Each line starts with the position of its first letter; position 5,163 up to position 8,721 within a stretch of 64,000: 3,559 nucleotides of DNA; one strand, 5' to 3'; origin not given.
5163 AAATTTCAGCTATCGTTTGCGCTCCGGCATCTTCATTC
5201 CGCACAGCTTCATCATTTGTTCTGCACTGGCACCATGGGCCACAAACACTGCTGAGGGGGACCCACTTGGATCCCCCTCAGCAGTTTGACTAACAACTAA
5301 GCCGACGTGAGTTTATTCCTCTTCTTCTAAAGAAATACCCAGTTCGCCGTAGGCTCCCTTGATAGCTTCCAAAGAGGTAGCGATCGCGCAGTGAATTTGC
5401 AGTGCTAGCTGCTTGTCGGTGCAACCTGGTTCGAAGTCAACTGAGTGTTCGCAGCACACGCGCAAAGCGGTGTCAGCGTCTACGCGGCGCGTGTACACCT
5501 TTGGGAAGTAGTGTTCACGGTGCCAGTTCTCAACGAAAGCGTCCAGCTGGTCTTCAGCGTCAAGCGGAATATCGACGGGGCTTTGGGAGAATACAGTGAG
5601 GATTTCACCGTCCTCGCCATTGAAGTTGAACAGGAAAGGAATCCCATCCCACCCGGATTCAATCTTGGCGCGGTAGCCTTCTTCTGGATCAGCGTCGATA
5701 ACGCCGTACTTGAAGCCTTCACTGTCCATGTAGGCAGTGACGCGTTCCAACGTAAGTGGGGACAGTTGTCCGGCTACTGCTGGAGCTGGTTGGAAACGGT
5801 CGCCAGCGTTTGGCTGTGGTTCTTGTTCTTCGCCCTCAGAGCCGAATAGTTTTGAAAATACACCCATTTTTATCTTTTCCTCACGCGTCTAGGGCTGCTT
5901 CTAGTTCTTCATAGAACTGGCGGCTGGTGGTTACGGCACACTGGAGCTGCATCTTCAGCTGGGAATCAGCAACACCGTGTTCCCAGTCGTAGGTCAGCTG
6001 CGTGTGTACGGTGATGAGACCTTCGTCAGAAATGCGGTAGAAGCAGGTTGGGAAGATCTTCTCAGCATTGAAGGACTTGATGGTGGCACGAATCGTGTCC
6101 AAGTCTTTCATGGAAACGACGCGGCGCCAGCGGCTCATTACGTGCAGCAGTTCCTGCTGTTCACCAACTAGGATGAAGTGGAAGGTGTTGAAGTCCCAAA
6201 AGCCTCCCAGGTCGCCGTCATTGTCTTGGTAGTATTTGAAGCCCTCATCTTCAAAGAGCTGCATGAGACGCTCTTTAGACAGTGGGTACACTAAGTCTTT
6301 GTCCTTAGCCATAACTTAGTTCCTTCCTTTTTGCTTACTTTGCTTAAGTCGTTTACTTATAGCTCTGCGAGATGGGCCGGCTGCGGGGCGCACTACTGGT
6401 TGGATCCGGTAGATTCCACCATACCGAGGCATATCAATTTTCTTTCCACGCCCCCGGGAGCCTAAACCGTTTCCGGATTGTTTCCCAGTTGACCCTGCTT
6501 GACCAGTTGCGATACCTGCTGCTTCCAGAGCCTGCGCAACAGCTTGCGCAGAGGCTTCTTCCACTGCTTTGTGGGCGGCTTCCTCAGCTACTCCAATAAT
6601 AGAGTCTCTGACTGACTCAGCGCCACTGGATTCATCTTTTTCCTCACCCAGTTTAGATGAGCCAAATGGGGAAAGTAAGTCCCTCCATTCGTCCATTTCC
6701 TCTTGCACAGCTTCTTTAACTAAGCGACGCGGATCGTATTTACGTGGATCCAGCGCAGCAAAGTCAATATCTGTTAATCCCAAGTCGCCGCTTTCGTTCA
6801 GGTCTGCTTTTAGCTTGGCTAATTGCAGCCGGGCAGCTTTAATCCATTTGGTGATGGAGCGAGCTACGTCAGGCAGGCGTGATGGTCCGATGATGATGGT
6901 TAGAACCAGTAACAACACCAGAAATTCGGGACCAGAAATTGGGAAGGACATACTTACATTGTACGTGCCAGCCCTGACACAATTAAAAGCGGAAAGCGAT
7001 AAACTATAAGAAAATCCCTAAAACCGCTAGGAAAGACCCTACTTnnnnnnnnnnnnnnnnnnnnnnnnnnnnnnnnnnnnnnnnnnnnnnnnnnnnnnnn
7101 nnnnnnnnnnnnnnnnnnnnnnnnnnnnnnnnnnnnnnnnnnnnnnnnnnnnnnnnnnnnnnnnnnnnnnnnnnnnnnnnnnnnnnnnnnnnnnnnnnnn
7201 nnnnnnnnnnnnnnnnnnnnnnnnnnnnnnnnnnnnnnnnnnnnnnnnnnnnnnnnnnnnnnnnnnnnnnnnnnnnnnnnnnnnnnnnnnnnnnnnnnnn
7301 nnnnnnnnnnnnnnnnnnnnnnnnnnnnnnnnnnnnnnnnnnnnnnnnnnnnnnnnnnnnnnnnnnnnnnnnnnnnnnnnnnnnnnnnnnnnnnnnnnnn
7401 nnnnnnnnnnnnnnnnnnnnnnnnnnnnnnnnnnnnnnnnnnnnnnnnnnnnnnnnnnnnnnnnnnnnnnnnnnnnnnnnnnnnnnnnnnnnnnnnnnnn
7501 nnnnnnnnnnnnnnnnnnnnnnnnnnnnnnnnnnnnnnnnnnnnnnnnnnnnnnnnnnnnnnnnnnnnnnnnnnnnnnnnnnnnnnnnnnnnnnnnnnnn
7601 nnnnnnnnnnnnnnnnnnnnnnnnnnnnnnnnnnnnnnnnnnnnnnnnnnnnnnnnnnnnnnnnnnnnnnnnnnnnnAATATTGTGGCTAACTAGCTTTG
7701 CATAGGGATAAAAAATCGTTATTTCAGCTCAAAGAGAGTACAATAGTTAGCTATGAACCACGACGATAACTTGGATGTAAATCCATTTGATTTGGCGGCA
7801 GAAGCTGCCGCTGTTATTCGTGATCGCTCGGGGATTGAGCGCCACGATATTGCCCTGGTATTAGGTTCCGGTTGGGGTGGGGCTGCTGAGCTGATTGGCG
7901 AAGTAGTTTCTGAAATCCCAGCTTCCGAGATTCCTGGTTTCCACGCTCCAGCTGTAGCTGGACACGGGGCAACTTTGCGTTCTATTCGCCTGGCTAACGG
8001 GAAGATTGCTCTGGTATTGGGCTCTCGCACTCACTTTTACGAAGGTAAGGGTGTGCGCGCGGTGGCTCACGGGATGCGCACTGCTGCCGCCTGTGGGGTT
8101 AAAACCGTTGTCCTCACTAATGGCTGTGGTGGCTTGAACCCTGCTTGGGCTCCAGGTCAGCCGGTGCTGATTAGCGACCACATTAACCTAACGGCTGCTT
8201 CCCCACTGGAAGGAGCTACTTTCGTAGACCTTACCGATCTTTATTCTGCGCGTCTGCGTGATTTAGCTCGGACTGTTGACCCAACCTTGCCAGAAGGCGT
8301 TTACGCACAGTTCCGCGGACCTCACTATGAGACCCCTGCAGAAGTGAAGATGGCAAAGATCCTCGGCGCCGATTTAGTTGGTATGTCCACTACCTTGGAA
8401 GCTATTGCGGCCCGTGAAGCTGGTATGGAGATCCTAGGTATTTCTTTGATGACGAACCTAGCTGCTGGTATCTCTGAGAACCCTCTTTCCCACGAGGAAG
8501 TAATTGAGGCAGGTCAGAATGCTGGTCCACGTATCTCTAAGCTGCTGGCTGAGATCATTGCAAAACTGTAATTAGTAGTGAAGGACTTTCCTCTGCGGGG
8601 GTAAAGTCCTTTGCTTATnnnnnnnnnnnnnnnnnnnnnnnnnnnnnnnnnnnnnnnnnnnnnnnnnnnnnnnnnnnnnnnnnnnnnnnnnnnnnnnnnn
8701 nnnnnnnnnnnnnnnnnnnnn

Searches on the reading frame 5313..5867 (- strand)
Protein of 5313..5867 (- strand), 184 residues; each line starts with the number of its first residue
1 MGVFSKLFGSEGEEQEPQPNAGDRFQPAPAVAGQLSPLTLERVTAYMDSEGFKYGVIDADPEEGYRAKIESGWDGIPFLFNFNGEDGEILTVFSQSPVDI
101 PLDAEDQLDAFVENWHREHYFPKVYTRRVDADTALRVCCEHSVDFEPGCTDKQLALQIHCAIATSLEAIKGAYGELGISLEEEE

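Call 42: search_protein_families(library=pfam, proteins=[window:5313-5867:-], max_evalue=0.00001)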
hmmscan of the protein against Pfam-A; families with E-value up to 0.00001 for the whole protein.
window:5313-5867:- (184 aa): 1 family
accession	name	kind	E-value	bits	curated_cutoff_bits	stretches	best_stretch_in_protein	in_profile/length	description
PF10722.14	YbjN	-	1.3e-12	48.5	22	1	39-167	1-119/126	Putative bacterial sensory transduction regulator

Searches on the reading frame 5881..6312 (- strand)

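Call 42: search_protein_families(library=pfam, proteins=[window:5881-6312:-], max_evalue=0.00001)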
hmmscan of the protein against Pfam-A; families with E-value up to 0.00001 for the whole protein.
window:5881-6312:- (143 aa): 1 family
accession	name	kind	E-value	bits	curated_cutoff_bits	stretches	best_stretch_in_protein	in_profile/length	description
PF10722.14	YbjN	-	5.5e-18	65.9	22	1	13-138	2-125/126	Putative bacterial sensory transduction regulator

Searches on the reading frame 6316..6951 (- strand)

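Call 42: search_protein_families(library=pfam, proteins=[window:6316-6951:-], max_evalue=0.00001)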
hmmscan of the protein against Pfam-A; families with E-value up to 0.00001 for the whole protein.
window:6316-6951:- (211 aa): 1 family
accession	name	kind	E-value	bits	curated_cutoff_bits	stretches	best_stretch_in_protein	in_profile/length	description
PF02416.21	TatA_B_E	-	5.3e-06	26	21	1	5-35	1-31/53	mttA/Hcf106 family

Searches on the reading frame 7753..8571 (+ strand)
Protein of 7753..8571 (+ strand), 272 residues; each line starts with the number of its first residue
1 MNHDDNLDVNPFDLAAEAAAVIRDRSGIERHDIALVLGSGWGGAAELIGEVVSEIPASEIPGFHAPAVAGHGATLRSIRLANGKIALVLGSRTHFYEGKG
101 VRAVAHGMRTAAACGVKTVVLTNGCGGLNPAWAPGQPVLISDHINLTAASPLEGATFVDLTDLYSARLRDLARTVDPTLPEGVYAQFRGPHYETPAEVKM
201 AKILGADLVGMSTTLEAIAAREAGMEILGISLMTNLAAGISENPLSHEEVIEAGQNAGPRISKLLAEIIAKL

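Call 42: search_protein_families(library=pfam, proteins=[window:7753-8571:+], max_evalue=0.00001)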
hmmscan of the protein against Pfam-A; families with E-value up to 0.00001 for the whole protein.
window:7753-8571:+ (272 aa): 1 family
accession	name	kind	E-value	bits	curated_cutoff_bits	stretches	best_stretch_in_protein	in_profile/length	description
PF01048.26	PNP_UDP_1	-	9.6e-45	153.2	25.1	1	33-270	2-233/233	Phosphorylase superfamily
